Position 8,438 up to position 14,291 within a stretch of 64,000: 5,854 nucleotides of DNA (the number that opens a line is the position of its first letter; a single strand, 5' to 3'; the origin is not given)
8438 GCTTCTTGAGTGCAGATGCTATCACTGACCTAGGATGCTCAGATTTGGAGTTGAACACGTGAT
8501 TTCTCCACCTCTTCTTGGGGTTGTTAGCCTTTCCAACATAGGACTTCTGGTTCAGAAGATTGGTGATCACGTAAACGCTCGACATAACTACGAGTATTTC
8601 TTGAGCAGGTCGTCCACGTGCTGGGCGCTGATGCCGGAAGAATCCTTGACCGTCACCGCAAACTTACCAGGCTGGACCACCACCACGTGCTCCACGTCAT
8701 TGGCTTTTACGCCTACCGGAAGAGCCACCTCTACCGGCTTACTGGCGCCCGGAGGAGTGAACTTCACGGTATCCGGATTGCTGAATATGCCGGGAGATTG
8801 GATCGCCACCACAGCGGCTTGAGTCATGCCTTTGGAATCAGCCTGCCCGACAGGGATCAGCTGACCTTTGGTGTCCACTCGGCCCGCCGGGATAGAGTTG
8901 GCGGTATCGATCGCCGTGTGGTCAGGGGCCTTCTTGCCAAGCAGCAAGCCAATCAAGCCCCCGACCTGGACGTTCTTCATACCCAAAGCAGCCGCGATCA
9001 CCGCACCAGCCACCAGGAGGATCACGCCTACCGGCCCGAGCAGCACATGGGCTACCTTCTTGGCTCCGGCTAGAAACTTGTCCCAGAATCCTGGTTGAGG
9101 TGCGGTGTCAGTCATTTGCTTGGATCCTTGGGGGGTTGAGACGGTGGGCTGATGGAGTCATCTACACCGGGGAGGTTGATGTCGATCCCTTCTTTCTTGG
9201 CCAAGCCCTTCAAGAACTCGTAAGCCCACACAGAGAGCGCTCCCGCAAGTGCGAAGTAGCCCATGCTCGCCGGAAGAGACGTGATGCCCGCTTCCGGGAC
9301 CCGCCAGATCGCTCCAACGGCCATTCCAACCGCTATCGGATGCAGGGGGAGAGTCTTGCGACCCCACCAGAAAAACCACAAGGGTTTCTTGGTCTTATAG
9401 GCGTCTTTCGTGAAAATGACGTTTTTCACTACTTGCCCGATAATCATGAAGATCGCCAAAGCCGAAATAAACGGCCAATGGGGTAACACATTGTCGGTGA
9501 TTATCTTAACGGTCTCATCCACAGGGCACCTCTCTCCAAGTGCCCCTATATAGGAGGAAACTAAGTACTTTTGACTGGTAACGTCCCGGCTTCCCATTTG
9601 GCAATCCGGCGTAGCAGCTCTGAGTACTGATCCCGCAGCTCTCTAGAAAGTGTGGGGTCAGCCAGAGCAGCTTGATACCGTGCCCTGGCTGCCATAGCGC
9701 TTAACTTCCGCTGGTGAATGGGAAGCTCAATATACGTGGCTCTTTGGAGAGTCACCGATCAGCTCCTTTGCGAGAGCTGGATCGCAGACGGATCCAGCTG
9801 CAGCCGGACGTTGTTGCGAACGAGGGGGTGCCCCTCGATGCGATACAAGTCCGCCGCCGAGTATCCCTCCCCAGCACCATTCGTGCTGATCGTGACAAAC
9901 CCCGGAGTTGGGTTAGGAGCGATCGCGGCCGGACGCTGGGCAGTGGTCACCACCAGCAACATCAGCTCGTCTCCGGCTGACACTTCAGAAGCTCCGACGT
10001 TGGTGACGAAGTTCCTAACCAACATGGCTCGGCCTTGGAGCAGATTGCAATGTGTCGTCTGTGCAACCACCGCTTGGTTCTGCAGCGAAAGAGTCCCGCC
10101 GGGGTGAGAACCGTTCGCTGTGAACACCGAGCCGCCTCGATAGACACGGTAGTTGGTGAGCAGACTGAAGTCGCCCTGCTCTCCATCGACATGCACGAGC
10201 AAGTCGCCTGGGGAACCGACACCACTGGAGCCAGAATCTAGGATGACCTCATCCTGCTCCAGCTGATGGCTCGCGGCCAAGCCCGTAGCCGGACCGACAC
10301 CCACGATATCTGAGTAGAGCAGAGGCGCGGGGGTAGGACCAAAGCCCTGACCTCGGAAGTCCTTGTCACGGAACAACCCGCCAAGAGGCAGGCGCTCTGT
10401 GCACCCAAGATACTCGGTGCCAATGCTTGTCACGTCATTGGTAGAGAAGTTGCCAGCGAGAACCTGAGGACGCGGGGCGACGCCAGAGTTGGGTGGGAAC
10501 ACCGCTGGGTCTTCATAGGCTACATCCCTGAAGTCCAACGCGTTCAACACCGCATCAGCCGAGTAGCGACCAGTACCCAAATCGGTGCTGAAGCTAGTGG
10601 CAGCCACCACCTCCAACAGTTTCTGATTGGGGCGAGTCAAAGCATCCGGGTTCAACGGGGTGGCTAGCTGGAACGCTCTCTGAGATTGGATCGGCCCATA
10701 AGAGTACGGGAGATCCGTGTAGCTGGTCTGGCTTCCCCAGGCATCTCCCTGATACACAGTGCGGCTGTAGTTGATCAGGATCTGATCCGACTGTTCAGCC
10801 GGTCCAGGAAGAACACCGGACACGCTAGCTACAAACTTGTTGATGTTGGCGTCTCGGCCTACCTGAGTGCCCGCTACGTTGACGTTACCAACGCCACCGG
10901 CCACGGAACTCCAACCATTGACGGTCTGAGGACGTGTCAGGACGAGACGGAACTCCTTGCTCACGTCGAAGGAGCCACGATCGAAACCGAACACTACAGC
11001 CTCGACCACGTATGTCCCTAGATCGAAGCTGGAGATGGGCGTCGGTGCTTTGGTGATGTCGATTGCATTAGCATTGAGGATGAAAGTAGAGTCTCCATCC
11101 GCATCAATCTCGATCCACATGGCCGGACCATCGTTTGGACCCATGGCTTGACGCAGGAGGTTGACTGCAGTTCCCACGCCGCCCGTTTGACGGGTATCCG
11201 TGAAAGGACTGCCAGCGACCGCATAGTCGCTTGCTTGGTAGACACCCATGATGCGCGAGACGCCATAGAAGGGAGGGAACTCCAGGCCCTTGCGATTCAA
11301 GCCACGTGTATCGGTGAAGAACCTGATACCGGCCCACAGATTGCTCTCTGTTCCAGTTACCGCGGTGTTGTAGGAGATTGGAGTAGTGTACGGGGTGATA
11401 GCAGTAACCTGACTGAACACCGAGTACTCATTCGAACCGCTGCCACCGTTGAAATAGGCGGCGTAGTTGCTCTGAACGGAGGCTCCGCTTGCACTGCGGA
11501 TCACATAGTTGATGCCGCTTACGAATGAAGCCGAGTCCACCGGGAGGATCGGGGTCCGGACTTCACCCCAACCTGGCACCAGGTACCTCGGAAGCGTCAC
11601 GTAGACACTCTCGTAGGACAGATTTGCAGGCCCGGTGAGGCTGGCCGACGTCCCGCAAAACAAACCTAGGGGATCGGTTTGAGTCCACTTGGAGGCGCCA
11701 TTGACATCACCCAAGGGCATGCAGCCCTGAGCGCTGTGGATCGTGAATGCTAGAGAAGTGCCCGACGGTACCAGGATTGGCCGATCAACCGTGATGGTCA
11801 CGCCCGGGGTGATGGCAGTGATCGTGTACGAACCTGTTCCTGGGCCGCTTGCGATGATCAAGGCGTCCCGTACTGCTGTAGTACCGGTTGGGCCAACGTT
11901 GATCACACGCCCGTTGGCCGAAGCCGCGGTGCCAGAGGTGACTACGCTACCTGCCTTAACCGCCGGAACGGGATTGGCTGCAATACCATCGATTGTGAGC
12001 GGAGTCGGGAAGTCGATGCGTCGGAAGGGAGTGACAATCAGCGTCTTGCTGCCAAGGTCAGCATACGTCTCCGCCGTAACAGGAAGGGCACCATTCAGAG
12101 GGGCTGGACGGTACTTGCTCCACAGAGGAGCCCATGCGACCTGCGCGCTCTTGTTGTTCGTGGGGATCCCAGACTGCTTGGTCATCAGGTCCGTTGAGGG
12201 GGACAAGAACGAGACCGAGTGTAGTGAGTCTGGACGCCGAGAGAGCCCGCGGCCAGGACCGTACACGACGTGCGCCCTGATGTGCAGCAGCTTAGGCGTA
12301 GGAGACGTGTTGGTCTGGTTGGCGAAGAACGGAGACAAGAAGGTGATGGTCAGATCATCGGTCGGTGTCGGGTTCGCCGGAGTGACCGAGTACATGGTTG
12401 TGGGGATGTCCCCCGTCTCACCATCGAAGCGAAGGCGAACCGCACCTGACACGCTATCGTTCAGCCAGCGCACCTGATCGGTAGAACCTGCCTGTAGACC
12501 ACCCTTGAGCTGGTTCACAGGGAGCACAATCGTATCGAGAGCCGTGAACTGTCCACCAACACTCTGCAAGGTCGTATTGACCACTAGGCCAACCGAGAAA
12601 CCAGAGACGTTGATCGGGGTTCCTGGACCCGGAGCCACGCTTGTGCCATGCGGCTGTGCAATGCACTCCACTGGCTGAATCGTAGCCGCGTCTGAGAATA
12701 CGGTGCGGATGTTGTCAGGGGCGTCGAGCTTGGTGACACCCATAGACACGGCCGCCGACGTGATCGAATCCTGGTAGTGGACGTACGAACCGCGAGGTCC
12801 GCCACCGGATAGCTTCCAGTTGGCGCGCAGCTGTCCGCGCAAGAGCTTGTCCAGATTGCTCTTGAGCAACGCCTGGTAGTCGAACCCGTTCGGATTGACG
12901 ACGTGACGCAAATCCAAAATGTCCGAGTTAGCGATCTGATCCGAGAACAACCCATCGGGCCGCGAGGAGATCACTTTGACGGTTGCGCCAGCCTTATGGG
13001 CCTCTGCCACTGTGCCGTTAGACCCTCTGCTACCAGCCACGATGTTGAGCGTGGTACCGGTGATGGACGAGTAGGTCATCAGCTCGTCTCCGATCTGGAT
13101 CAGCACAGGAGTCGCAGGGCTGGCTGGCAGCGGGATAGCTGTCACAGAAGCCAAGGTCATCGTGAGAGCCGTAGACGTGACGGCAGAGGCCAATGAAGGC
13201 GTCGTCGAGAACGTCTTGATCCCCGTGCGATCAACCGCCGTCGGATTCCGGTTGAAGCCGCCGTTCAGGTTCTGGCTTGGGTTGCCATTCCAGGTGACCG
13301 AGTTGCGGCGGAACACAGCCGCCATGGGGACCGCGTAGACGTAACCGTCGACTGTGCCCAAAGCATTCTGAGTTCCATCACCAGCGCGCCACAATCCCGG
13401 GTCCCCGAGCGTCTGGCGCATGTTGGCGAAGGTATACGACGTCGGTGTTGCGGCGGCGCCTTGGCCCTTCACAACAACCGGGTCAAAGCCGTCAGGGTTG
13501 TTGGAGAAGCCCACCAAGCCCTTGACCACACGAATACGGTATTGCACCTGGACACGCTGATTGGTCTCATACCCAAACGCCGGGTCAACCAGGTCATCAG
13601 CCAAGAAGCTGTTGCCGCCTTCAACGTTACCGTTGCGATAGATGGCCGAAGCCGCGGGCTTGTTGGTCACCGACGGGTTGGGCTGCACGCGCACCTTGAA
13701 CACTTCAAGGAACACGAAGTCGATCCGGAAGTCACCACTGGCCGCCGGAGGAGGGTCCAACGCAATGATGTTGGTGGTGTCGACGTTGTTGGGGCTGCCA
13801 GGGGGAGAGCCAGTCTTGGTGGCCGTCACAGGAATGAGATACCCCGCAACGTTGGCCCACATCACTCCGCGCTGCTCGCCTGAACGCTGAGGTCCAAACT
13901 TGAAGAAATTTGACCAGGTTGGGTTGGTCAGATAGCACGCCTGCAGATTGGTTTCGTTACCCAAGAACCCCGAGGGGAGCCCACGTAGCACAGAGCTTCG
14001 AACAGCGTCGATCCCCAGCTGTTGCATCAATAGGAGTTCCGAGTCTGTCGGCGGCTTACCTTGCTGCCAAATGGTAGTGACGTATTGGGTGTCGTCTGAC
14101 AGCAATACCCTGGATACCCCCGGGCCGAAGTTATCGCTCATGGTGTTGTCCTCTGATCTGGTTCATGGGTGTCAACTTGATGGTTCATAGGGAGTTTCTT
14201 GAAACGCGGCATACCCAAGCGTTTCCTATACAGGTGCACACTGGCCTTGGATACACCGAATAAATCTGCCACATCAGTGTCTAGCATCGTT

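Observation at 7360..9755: Envelope cluster: holin-like gene, inner-membrane-anchored protein and outer-membrane beta-strand protein, possibly a non-lipoprotein spanin system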

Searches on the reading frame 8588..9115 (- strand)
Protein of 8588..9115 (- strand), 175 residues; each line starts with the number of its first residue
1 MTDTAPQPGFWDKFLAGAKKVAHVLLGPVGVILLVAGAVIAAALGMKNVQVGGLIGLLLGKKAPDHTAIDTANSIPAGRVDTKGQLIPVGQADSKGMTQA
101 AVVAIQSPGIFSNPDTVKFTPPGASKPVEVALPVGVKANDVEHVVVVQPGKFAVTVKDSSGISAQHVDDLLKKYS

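Call 3: search_protein_families(library=pfam, proteins=[window:8588-9115:-], max_evalue=0.1)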
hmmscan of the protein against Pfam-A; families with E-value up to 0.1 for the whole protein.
window:8588-9115:- (175 aa): 0 families

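Call 4: search_protein_families(library=phrogs, proteins=[window:8588-9115:-], max_evalue=0.1)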
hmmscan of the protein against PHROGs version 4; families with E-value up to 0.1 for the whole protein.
window:8588-9115:- (175 aa): 0 families

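Call 20: find_homologous_proteins(query=window:8588-9115:-, max_evalue=0.01)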
Query window:8588-9115:- (175 aa): 93 proteins with E <= 0.01 among 2451 candidates. Only proteins of 96 to 307 residues were searched: fused or split forms outside these lengths cannot appear, so this answer is no evidence that the protein stands alone or is whole; lengths 'longer' or 'shorter' looks for them.
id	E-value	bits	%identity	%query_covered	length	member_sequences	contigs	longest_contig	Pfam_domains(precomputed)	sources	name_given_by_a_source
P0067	4.6e-105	367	100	100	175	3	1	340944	-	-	-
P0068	5.1e-67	243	70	97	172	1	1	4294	-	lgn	-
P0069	8.1e-67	243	70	97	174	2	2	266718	-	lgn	-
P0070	3.1e-66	241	72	93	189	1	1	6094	-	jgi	jgi:hypothetical protein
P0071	1.6e-65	238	63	99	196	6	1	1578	-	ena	-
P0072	2.7e-65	238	69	97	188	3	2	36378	-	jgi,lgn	jgi:hypothetical protein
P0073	2.3e-64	235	66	98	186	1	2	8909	-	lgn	-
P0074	4.0e-64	234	65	95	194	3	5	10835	-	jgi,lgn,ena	-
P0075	4.8e-64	234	65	95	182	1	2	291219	-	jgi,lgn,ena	-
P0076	6.2e-64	233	76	76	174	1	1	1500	-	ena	-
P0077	2.8e-63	231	66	97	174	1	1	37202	-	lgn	-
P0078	7.8e-63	230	66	96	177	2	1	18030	-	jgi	jgi:hypothetical protein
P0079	1.7e-62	229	67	97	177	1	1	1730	-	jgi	jgi:hypothetical protein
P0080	4.2e-62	227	75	74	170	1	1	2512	-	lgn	-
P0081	9.1e-62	226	65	98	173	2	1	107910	-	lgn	-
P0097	2.7e-56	208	59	94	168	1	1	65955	-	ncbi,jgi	jgi:hypothetical protein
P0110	1.7e-53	199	59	94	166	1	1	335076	-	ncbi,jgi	jgi:hypothetical protein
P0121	1.1e-50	190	56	94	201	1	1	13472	-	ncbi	-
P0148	4.7e-43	165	52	94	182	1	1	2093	-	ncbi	-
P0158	7.4e-40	155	49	94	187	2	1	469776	-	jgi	jgi:hypothetical protein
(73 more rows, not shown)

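Call 22: list_cluster_members(proteins=[P0110, P0097, P0121, P0042, P0045, P0148])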
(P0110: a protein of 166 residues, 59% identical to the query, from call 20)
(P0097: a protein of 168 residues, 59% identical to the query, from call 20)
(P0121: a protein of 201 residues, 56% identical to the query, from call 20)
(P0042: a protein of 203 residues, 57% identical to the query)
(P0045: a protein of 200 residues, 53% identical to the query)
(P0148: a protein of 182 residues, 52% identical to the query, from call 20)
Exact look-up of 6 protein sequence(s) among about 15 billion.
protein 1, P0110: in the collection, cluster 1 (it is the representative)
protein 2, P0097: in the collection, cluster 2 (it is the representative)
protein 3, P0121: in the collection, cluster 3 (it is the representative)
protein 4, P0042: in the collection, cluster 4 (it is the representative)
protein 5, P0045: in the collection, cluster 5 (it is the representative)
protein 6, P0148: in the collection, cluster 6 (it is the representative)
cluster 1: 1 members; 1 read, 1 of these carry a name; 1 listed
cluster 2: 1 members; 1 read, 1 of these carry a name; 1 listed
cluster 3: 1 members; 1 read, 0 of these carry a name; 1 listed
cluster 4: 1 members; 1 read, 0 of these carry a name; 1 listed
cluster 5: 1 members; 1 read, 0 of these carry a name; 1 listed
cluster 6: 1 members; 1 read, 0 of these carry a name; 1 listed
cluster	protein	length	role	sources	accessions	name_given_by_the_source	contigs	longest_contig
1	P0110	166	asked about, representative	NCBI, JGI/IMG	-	hypothetical protein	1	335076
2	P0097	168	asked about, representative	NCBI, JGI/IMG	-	hypothetical protein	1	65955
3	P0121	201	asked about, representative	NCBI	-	-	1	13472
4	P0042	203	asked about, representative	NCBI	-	-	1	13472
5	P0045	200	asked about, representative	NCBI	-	-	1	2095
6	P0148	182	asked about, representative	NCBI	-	-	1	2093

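Call 39: predict_structure(alignment_id=A4)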
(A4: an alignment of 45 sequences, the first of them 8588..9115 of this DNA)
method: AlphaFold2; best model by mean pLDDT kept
length: 175 residues; sequences in the alignment: 45
mean_pLDDT: 76.6   pTM: 0.47
mean pLDDT of the five models: 76.6, 74.9, 73.5, 72.0, 68.2
residues with pLDDT >= 90: 16; 70-90: 110; 50-70: 44; < 50: 5
segments of 3 or more residues with pLDDT < 50: 71-73
pLDDT, mean of each block of 10 residues (from residue 1): 71 81 78 84 74 67 62 58 75 69 85 92 88 88 82 83 74 61
secondary structure, 60 per line:
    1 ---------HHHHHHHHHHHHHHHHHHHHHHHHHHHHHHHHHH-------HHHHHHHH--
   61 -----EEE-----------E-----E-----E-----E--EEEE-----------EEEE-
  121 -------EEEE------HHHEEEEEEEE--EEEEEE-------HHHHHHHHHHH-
elements in order: H10-43 H51-58 E66-68 E101-104 E116-119 E128-131 E141-148 E151-156 H164-174

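Call 52: find_related_loci(query=A4, collection=genome_contigs, flank=8000)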
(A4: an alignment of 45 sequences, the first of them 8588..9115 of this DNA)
Query A4 (175 aa) in genome_contigs; peptide patterns used: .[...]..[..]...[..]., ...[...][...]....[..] (x = any residue, [..] = any of these).
92 stretches matched a pattern, but none encodes a relative of the query by tblastn (E <= 1e-3).

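Call 74: search_dna_similar(query=window:8588-9115:-, collection=phages, mode=protein, max_evalue=0.001)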
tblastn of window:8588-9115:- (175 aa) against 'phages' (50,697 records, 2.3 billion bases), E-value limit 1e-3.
No match.

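Call 86: fold_search(model_id=the predicted structure, library=pdb)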
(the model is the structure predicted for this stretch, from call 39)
No match with E <= 0.001 here; weaker rows may still be real.
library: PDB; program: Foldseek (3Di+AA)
matches with E <= 10: 500; with E <= 0.001: 0
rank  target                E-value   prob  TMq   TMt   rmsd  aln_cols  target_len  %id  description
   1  9qt5_F                2.4e-01  0.14  0.14  0.14  11.8        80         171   24  Structure of the 50S ribosomal subunit from the antibiotic-producing bacterium Streptomyces fradiae (released 2025-05-14)
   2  2r41_C                4.2e-01  0.13  0.21  0.29  11.9       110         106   14  Crystal structure of the protein of unknown function from Enterococcus faecalis (released 2007-09-11)
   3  7px9_C                4.5e-01  0.35  0.23  0.10  10.0        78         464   12  Substrate-engaged mycobacterial Proteasome-associated ATPase - focused 3D refinement (state A) (released 2022-01-19)
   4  7zai_6                4.7e-01  0.20  0.21  0.34   9.4        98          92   12  Cryo-EM structure of a Pyrococcus abyssi 30S bound to Met-initiator tRNA, mRNA and aIF1A. (released 2022-07-13)
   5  5h3d_B                5.3e-01  0.06  0.13  0.08  19.0       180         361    9  Helical structure of membrane tubules decorated by ACAP1 (BARPH doamin) protein by cryo-electron microscopy and MD sim (released 2019-01-16)
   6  7pxc_C                5.3e-01  0.30  0.23  0.10  10.1        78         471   12  Substrate-engaged mycobacterial Proteasome-associated ATPase in complex with open-gate 20S CP - composite map (state A (released 2022-01-19)
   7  7uy5_F                5.3e-01  0.14  0.20  0.26  11.3        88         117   11  Tetrahymena telomerase with CST (released 2022-07-13)
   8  4mno                  6.0e-01  0.15  0.20  0.32  11.2       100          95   13  Crystal structure of aIF1A from Pyrococcus abyssi (released 2014-09-17)
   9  7pxc_A                6.0e-01  0.28  0.23  0.10   9.9        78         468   12  Substrate-engaged mycobacterial Proteasome-associated ATPase in complex with open-gate 20S CP - composite map (state A (released 2022-01-19)
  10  8ceu_g                6.0e-01  0.10  0.15  0.15  11.3        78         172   13  Retapamulin and Capreomycin bound to the 50S subunit (released 2023-07-26)
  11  8jti_C                6.0e-01  0.16  0.23  0.12  21.5       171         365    8  Cryo-EM structure of human 26S RP (Eb state) bound to K11/K48-branched ubiquitin (Ub) chain composed of four Ub. (released 2024-12-25)
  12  7nhk_K                6.4e-01  0.12  0.16  0.16  11.1        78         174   19  LsaA, an antibiotic resistance ABCF, in complex with 70S ribosome from Enterococcus faecalis (released 2021-05-05)
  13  8ova_AS               6.4e-01  0.14  0.21  0.24  10.2       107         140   14  CRYO-EM STRUCTURE OF TRYPANOSOMA BRUCEI PROCYCLIC FORM 80S RIBOSOME : PARENTAL STRAIN (released 2023-11-29)
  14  8xwa_D                6.4e-01  0.05  0.12  0.22  13.3       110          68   13  Structure of CXCR2 bound to CXCL1 (Ligand-receptor focused map) (released 2025-01-15)
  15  2r41_B                6.8e-01  0.12  0.21  0.31  12.1       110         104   13  Crystal structure of the protein of unknown function from Enterococcus faecalis (released 2007-09-11)
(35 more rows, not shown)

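Call 104: find_encoding_contigs(protein=P0158, flank=9000, max_places=1)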
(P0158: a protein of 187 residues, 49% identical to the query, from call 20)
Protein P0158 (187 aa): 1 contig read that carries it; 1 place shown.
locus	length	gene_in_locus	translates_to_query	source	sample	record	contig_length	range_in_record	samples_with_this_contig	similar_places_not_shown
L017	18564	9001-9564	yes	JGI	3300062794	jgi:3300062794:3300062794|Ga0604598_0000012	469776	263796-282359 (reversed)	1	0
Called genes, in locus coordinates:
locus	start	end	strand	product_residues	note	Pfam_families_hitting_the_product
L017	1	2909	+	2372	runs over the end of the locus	-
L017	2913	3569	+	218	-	-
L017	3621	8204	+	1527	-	-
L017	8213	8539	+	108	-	-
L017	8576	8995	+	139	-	-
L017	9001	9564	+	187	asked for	-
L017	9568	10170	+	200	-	-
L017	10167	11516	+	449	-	PF00202:Aminotran_3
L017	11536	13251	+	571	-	PF00176:SNF2-rel_dom, PF00270:DEAD (faint), PF04851:ResIII (weak), PF00271:Helicase_C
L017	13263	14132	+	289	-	-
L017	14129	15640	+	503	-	PF06745:ATPase (faint), PF03796:DnaB_C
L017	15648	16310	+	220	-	-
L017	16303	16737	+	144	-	-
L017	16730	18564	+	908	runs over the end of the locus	PF00476:DNA_pol_A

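Call 105: find_encoding_contigs(protein=P0110, flank=9000, max_places=1)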
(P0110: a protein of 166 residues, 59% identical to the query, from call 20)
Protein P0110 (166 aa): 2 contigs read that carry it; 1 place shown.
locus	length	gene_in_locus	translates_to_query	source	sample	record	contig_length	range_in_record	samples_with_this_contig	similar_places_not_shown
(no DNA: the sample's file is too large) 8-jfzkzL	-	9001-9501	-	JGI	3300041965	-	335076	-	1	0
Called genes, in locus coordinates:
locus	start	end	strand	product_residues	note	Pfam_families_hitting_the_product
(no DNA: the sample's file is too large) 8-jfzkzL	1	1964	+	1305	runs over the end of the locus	-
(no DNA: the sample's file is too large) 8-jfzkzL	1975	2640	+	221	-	-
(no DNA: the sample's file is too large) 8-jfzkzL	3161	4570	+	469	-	-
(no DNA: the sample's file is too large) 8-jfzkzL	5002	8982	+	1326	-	-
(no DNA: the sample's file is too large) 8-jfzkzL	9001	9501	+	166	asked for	-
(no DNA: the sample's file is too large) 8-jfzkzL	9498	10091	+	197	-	-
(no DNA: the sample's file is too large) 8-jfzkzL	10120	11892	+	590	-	PF00176:SNF2-rel_dom, PF00270:DEAD (weak), PF04851:ResIII, PF00271:Helicase_C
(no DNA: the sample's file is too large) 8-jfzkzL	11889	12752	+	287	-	-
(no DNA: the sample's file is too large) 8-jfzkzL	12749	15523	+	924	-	PF14890:Intein_splicing, PF14528:LAGLIDADG_3, PF03796:DnaB_C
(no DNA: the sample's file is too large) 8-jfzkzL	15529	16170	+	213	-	PF01807:Zn_ribbon_DnaG (weak)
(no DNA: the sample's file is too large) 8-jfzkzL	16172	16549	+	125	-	-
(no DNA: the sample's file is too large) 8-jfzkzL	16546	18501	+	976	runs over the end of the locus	PF00476:DNA_pol_A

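Call 113: search_solved_structures(query=A4, max_evalue=1)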
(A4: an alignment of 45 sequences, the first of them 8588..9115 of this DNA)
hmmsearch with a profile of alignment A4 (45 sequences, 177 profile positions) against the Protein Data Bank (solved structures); distinct sequences matched with E-value up to 1: 1.
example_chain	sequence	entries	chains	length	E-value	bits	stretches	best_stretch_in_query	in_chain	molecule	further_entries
9i78_6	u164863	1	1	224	0.43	13.4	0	51-86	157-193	Putative inorganic phosphate transporter protein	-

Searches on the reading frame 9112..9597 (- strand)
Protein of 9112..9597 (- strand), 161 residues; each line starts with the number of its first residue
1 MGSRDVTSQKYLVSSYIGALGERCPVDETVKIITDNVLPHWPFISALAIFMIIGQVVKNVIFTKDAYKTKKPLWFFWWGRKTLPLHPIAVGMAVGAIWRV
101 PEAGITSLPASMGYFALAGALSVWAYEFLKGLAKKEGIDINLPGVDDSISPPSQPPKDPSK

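Call 3: search_protein_families(library=pfam, proteins=[window:9112-9597:-], max_evalue=0.1)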
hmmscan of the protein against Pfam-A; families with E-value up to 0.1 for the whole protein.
window:9112-9597:- (161 aa): 0 families

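Call 4: search_protein_families(library=phrogs, proteins=[window:9112-9597:-], max_evalue=0.1)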
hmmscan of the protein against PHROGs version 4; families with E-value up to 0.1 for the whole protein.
window:9112-9597:- (161 aa): 1 family
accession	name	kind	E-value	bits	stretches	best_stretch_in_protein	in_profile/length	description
phrog_24913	-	unknown function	0.08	13.2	0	83-135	69-122/208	-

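Call 109: find_homologous_proteins(query=window:9112-9522:-, max_evalue=0.01)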
Query window:9112-9522:- (136 aa): 29 proteins with E <= 0.01 among 39 candidates. Only proteins of 74 to 238 residues were searched: fused or split forms outside these lengths cannot appear, so this answer is no evidence that the protein stands alone or is whole; lengths 'longer' or 'shorter' looks for them.
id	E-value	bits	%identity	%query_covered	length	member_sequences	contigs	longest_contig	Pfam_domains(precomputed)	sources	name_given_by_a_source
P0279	6.0e-79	281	91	100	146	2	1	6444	-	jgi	jgi:hypothetical protein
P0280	8.7e-60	219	73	93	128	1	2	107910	-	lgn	-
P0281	5.1e-58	213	70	96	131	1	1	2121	-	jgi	jgi:hypothetical protein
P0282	1.9e-57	211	68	91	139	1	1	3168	-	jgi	jgi:hypothetical protein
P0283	3.8e-57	210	65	98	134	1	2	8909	-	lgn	-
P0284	5.5e-57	210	67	90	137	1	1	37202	-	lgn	-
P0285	1.5e-56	208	66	98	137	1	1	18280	-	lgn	-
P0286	2.5e-55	204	66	92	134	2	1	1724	-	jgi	jgi:hypothetical protein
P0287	7.1e-55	203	70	93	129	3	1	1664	-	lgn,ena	-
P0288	8.2e-55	203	65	91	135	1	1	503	-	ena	-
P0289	1.3e-54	202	65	91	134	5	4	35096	-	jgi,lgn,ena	-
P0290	2.1e-53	198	65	89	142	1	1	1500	-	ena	-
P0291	2.2e-52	195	61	95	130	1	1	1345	-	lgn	-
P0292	9.3e-52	193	63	95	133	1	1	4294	-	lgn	-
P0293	1.9e-50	188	61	93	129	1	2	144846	-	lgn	-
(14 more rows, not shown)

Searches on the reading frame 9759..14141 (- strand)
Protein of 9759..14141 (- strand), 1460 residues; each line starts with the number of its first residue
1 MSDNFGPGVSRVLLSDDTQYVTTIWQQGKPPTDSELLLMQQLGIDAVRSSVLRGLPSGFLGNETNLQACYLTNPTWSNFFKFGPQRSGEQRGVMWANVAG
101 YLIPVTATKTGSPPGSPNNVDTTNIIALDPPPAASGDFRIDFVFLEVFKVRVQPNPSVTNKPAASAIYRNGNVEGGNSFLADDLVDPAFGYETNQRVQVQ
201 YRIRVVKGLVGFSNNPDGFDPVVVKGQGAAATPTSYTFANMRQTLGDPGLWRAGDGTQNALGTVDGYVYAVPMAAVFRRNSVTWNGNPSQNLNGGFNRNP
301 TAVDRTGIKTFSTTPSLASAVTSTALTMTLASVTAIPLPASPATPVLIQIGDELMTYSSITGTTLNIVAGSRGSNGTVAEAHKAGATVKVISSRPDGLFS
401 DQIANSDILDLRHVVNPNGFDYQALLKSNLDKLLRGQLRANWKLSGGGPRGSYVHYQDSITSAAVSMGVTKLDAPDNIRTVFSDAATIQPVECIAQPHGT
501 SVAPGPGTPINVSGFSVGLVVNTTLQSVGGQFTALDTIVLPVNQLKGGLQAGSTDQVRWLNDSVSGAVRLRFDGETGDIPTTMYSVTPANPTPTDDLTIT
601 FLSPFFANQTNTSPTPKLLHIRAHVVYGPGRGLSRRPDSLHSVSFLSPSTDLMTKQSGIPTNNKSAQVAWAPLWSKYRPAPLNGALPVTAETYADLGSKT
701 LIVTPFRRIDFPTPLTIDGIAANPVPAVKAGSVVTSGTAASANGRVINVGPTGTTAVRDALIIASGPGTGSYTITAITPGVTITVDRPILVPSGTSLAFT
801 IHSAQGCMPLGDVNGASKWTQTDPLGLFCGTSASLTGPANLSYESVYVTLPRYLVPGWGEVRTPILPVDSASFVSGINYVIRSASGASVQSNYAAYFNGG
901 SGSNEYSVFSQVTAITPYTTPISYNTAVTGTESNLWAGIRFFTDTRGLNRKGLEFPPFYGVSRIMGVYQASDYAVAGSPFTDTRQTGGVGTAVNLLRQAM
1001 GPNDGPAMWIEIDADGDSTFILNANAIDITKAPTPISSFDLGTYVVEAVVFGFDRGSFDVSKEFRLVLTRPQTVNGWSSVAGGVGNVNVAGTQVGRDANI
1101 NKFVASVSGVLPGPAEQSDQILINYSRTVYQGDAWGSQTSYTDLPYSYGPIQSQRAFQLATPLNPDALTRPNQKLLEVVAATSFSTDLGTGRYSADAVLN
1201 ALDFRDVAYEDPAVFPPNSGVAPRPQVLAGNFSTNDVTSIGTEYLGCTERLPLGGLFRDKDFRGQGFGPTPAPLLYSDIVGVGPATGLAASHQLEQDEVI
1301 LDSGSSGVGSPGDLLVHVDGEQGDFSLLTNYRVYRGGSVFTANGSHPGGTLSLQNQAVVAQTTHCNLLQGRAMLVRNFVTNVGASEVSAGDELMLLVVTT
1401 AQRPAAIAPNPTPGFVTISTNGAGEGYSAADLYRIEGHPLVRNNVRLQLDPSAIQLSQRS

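Call 3: search_protein_families(library=pfam, proteins=[window:9759-14141:-], max_evalue=0.1)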
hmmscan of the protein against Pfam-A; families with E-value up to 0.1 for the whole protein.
window:9759-14141:- (1460 aa): 0 families

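Call 4: search_protein_families(library=phrogs, proteins=[window:9759-14141:-], max_evalue=0.1)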
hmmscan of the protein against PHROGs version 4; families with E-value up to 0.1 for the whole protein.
window:9759-14141:- (1460 aa): 2 families
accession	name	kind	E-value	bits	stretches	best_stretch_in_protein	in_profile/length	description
phrog_7578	-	unknown function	0.00012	22.2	1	314-390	25-99/300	-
phrog_11439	-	tail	0.00012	21.4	1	312-391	199-275/775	tail fiber protein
